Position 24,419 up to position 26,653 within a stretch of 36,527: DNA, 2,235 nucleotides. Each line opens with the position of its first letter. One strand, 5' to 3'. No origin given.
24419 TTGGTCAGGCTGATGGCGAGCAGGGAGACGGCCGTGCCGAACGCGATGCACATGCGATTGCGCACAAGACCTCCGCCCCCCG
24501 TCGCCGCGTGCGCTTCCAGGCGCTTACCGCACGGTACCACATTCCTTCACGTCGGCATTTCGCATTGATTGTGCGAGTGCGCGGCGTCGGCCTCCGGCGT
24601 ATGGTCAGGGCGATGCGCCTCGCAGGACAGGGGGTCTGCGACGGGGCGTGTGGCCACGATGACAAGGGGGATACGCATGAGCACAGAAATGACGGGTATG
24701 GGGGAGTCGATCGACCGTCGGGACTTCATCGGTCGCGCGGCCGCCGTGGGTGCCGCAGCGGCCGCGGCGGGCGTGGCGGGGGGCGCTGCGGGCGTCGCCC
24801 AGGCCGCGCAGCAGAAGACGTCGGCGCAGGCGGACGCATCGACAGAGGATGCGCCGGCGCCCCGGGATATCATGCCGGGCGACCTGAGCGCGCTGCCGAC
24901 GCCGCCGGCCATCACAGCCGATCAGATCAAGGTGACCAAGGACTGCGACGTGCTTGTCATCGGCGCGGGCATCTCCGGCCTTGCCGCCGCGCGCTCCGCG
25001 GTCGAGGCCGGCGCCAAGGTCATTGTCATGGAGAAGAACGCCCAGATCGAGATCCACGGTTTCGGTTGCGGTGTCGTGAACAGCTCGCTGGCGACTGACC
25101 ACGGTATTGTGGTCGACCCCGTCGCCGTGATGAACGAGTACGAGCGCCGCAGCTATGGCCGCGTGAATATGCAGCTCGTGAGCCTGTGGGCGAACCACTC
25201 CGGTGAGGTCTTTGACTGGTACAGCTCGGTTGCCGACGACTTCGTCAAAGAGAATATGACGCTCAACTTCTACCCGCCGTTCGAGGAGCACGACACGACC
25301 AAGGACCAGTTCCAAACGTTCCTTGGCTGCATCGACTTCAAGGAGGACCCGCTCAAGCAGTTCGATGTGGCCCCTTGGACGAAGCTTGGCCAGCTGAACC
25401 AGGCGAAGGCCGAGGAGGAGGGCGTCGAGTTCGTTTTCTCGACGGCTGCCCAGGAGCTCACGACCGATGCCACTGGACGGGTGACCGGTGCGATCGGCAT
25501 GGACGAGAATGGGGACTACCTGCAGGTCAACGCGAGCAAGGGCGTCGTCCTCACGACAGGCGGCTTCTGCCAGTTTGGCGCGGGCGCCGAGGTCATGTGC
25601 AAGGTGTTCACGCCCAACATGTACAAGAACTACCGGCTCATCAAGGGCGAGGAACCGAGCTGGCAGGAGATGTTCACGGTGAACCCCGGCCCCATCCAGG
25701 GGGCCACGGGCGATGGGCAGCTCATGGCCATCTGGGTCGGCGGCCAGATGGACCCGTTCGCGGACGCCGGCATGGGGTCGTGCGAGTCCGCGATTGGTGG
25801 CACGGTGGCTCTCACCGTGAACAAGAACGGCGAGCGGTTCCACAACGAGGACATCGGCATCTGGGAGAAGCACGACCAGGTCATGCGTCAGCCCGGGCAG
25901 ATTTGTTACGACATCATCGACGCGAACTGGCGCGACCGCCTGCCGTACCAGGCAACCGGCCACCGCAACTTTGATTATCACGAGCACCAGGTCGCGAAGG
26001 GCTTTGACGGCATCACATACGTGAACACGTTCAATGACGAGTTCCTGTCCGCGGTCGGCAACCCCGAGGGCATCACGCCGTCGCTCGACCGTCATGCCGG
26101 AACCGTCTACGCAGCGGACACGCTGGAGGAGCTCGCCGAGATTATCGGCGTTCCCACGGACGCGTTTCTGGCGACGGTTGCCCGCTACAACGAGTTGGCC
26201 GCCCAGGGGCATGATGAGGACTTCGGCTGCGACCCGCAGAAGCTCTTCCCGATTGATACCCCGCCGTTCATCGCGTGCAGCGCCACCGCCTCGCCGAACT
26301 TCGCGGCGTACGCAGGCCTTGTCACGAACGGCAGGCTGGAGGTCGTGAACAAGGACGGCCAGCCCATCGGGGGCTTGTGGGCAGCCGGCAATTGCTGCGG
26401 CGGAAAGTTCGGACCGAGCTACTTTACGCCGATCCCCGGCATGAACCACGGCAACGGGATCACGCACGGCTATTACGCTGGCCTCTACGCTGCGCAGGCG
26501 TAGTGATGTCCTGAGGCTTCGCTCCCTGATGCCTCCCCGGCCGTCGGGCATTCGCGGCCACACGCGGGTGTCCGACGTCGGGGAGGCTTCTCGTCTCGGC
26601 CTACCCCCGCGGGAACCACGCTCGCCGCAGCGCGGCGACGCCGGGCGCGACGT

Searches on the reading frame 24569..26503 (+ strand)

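Call 6: search_protein_families(library=pfam, proteins=[window:24569-26503:+])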
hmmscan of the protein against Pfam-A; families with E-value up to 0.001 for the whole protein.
window:24569-26503:+ (644 aa): 10 families
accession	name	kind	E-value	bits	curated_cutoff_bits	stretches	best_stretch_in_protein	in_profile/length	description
PF00890.30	FAD_binding_2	-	4e-35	122.2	20.4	1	127-617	1-406/414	FAD binding domain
PF01266.30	DAO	-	1.1e-11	45.3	27.9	1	127-173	1-49/353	FAD dependent oxidoreductase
PF07992.20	Pyr_redox_2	-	5.2e-07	29.8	26.1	1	127-170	2-43/291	Pyridine nucleotide-disulphide oxidoreductase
PF01262.27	AlaDh_PNT_C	-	1.9e-06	27.9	23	1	120-159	23-62/214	Alanine dehydrogenase/PNT, C-terminal domain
PF12831.13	FAD_oxidored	-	3.7e-06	26.9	27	1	127-158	1-32/416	FAD dependent oxidoreductase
PF00070.33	Pyr_redox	-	5e-06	27.4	22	0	128-161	2-35/82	Pyridine nucleotide-disulphide oxidoreductase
PF13450.12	NAD_binding_8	-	1.3e-05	25.8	21.9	1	130-160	1-31/68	NAD(P)-binding Rossmann-like domain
PF01494.25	FAD_binding_3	-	8.4e-05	22.4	22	1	125-316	1-144/349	FAD binding domain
PF03486.20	HI0933_like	-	0.00021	21.3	50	1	127-160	2-35/244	HI0933-like protein Rossmann domain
PF01946.23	Thi4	-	0.00058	19.6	26.2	0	124-159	16-52/235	Thi4 family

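Call 7: search_protein_families(library=ncbifam, proteins=[window:24569-26503:+], max_evalue=1)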
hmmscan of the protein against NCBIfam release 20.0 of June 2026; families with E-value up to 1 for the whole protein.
window:24569-26503:+ (644 aa): 136 families (the best 25 are shown)
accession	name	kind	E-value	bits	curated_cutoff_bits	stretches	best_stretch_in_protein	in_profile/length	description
NF053717.1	VnlPnlRedVprA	equivalog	3.1e-39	135.1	600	2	278-639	138-476/481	vinyl phenol reductase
TIGR01813.1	flavo_cyto_c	subfamily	9.1e-34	116.9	285.45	2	279-616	138-424/444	flavocytochrome c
NF005510.0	PRK07121.1-3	subfamily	6.4e-32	110.9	481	3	510-643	353-488/492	FAD-binding protein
NF004789.0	PRK06134.1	subfamily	3e-31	108.6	747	3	510-642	423-568/581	FAD-dependent oxidoreductase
NF006130.0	PRK08274.1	equivalog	2.8e-30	105.5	369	2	123-458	3-315/467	FAD-dependent tricarballylate dehydrogenase TcuA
NF009478.0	PRK12844.1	equivalog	3e-30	105.1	789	3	503-643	398-550/559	3-ketosteroid-delta-1-dehydrogenase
NF009476.0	PRK12839.1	equivalog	1.3e-28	99.5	940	3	509-643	420-566/572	FAD-dependent oxidoreductase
NF009473.0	PRK12835.1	subfamily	1.9e-28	99.3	837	3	509-643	423-568/585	FAD-binding protein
NF005512.0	PRK07121.1-5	subfamily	5.9e-26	91.1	812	3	510-643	359-488/489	FAD-binding protein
NF009474.0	PRK12837.1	equivalog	2.3e-24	86.1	675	3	508-618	367-487/513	FAD-binding protein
NF009477.0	PRK12843.1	equivalog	4.6e-24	84.8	758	3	510-641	425-568/578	FAD-dependent oxidoreductase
NF005511.0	PRK07121.1-4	equivalog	5.4e-24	84.5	466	3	514-642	409-540/553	FAD-binding protein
NF005064.0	PRK06481.1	equivalog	7e-24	84.4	542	3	511-617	373-478/506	flavocytochrome c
NF053677.1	Desat2ChcC2Cyan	equivalog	1.5e-23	83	900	3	508-639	406-549/558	4-oxocyclohex-2-ene-1-carboxylate 5-dehydrogenase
NF005882.1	PRK07843.1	equivalog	1.5e-22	79.8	788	3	486-638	380-544/547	3-oxosteroid 1-dehydrogenase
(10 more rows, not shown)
